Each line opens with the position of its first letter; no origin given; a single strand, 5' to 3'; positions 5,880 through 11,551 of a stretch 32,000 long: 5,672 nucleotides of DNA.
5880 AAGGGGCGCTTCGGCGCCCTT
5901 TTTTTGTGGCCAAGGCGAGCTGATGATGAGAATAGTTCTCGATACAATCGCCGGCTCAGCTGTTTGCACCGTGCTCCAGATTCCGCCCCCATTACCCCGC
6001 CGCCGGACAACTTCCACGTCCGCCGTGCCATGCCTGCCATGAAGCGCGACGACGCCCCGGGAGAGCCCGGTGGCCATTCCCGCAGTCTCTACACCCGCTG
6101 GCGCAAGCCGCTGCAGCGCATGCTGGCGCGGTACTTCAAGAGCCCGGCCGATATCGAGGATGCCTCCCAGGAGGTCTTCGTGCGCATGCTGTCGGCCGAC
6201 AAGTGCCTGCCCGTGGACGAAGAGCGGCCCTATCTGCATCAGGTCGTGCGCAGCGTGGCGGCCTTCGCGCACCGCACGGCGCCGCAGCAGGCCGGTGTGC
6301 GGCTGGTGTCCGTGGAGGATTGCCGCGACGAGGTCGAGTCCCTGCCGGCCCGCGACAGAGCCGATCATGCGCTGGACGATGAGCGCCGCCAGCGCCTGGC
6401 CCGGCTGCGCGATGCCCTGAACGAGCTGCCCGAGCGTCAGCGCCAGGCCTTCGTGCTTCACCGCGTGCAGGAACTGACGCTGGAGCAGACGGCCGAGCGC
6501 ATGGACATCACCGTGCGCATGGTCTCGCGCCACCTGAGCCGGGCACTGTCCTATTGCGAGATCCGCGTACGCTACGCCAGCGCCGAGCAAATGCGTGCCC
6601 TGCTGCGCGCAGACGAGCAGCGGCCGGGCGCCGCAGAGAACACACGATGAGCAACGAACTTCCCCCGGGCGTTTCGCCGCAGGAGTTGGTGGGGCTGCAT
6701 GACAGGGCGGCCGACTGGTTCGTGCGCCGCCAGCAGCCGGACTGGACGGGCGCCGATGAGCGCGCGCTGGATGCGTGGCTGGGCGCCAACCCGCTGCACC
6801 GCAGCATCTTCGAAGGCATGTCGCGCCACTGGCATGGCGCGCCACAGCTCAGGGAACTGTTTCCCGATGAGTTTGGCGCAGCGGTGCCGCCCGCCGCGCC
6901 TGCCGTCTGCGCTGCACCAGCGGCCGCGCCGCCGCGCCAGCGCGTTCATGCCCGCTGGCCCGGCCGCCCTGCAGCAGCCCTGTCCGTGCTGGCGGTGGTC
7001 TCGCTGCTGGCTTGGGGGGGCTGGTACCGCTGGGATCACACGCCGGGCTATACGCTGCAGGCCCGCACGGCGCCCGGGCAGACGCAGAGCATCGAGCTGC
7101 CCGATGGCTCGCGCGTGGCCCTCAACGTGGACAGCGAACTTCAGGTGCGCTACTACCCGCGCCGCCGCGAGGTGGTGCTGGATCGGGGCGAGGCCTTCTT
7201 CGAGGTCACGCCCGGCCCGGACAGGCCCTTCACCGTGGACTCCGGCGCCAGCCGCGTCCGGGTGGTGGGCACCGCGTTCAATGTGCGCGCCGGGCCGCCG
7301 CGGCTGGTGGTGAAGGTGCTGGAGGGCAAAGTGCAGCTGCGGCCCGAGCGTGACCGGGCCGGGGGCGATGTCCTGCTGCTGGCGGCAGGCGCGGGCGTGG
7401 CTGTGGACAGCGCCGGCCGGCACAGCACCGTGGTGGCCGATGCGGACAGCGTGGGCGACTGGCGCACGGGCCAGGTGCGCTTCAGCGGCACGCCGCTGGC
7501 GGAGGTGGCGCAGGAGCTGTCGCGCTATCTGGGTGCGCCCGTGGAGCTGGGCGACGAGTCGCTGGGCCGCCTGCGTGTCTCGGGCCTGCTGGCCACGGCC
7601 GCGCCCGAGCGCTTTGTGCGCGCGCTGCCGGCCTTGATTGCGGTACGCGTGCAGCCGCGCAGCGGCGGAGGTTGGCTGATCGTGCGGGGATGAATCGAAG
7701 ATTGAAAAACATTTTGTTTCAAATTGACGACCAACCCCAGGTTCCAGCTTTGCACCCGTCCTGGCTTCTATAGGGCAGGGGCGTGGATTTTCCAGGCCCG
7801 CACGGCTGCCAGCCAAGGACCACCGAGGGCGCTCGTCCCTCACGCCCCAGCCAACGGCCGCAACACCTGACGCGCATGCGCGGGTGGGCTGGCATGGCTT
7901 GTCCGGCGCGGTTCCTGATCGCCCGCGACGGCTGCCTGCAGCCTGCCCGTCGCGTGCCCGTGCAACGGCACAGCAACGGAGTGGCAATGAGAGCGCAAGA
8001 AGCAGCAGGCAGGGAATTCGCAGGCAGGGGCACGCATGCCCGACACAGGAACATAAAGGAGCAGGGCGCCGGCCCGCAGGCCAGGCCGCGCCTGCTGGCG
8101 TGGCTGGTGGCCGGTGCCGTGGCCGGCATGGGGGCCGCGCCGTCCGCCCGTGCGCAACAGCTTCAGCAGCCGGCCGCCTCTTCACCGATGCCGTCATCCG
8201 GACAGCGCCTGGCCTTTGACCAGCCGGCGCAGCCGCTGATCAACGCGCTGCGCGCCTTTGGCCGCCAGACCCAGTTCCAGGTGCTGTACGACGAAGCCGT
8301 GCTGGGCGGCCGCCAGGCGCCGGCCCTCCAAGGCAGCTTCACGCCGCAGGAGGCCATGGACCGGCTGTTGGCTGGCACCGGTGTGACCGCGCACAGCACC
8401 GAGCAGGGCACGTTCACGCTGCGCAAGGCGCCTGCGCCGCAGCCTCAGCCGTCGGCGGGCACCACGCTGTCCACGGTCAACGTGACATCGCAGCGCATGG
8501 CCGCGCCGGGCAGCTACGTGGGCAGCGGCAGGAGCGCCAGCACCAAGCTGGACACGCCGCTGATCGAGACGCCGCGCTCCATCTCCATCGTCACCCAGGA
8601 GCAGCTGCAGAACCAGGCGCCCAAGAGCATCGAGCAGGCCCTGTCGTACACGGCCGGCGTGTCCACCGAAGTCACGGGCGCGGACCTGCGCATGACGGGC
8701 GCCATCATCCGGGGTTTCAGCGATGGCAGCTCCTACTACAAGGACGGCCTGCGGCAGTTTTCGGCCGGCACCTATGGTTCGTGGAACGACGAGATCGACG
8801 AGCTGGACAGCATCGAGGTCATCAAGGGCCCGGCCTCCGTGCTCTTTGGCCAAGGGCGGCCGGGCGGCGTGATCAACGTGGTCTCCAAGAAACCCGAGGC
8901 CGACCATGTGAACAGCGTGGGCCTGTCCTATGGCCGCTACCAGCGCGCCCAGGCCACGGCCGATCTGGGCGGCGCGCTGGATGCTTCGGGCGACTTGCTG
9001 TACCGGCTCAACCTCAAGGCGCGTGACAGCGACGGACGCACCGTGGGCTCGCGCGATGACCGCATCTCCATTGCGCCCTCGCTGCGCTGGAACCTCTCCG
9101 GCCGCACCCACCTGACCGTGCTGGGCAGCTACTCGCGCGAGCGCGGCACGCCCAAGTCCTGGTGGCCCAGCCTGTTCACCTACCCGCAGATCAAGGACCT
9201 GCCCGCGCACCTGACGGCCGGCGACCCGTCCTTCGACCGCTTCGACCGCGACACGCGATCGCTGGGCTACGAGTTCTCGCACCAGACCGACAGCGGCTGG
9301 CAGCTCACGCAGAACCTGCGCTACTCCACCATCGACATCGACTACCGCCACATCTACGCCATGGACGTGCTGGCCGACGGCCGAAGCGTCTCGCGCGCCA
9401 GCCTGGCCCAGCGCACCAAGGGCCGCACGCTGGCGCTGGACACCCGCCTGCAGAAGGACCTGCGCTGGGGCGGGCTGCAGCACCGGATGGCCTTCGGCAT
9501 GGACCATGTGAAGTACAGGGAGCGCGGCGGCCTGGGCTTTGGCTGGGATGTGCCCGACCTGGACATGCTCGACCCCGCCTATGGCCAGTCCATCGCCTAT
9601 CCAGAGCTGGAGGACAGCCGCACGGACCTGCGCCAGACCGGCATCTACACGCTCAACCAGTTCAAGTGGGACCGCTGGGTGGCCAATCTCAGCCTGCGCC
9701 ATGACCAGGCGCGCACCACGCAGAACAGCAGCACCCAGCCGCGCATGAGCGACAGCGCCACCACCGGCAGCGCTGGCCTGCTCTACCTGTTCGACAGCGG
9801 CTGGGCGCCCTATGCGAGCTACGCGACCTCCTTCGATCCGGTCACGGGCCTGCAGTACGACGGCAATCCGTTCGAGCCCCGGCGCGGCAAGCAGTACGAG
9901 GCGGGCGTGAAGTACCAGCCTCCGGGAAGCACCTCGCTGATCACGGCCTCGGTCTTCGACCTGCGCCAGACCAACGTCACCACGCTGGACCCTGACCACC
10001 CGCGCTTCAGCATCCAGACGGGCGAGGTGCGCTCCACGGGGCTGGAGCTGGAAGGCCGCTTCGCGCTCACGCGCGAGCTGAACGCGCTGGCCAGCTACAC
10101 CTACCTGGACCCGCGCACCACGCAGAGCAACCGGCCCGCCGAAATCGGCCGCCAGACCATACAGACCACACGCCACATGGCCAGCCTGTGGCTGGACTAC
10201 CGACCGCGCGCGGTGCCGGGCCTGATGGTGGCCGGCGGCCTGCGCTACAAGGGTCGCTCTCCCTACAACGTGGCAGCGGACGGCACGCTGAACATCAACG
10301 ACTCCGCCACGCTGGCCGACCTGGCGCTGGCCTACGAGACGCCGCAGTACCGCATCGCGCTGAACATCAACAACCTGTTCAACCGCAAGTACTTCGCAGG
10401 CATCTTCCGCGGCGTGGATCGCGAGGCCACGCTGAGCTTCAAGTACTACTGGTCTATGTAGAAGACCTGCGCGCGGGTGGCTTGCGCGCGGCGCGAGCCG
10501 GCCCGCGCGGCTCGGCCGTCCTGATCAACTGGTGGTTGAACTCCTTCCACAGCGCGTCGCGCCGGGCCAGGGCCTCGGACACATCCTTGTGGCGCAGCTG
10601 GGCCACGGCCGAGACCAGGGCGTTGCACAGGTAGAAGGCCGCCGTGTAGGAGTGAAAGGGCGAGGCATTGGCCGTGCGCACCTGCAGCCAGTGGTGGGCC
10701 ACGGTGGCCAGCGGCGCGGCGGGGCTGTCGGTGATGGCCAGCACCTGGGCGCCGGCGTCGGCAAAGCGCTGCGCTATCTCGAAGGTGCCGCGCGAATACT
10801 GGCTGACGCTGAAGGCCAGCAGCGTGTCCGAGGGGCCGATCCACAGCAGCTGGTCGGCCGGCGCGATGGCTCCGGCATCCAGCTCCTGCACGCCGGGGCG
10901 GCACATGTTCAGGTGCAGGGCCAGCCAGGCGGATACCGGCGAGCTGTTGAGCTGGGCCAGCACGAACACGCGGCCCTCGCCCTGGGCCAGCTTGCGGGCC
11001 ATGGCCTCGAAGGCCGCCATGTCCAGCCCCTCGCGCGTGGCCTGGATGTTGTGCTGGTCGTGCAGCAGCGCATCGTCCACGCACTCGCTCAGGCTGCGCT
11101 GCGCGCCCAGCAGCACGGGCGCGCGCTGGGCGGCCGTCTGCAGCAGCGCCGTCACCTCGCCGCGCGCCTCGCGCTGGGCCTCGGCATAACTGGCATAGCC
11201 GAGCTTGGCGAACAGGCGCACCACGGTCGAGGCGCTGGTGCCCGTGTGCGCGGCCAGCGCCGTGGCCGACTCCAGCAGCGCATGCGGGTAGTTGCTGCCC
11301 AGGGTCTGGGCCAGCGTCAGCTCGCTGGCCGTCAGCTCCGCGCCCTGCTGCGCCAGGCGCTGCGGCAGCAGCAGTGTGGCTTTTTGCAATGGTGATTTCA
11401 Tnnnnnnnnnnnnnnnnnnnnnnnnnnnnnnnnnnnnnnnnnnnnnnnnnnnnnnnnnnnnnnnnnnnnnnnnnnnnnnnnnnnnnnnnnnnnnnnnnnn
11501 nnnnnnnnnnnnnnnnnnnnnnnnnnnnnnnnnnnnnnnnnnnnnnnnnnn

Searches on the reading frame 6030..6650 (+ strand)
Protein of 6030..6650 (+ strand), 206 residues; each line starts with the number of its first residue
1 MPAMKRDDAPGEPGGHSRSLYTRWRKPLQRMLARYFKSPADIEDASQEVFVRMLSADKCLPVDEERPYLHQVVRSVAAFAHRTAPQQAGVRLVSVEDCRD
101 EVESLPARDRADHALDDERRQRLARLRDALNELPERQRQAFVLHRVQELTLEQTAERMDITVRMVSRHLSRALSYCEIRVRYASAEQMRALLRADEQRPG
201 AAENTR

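Call 53: search_protein_families(library=pfam, proteins=[window:6030-6650:+], max_evalue=0.00001)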
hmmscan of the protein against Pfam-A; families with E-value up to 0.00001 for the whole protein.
window:6030-6650:+ (206 aa): 3 families
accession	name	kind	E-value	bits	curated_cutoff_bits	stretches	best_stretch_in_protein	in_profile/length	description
PF08281.18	Sigma70_r4_2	-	1.1e-16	60.6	25.7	1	124-174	2-52/54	Sigma-70, region 4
PF04545.22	Sigma70_r4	-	1.5e-12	47.3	24.1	1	129-173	1-45/50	Sigma-70, region 4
PF04542.20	Sigma70_r2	-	2.7e-07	30.7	24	1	20-77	1-61/71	Sigma-70 region 2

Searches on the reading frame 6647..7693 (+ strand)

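Call 53: search_protein_families(library=pfam, proteins=[window:6647-7693:+], max_evalue=0.00001)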
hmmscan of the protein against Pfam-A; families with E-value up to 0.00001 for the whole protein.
window:6647-7693:+ (348 aa): 2 families
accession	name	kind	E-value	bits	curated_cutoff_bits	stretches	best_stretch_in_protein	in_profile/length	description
PF04773.18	FecR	-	5.4e-23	81.7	24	1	139-230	3-97/97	FecR protein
PF16220.10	DUF4880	-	4.9e-10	39.5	25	1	19-58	1-40/43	Domain of unknown function (DUF4880)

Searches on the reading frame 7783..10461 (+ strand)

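Call 23: search_protein_families(library=pfam, proteins=[window:7783-10461:+])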
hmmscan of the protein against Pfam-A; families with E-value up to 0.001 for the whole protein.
window:7783-10461:+ (892 aa): 3 families
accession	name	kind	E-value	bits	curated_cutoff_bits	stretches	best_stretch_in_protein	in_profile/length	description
PF00593.30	TonB_dep_Rec_b-barrel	-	3e-56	192.6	27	1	454-865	26-436/436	TonB dependent receptor-like, beta-barrel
PF07715.20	Plug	-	1e-20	74.7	23.9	1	260-363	2-107/107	TonB-dependent Receptor Plug Domain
PF07660.19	STN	-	1.2e-11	44.6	28.4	1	165-216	1-52/52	Secretin and TonB N terminus short domain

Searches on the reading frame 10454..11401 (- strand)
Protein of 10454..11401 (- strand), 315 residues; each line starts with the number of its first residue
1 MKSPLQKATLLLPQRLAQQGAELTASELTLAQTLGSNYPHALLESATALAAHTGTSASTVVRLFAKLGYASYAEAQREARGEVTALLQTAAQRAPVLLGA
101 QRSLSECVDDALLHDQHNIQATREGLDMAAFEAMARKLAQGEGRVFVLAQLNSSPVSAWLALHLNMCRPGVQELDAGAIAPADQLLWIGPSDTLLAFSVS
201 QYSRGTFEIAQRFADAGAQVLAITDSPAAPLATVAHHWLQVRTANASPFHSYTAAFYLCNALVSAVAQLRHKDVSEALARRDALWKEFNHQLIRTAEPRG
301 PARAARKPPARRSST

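Call 23: search_protein_families(library=pfam, proteins=[window:10454-11401:-])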
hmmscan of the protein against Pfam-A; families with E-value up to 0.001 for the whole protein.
window:10454-11401:- (315 aa): 2 families
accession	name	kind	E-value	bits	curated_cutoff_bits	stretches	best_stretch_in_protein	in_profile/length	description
PF01380.27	SIS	-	5.3e-13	49.3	25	1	142-264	5-130/131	SIS domain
PF01418.23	HTH_6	-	7.5e-07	29.5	28.3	1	14-74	5-65/77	Helix-turn-helix domain, rpiR family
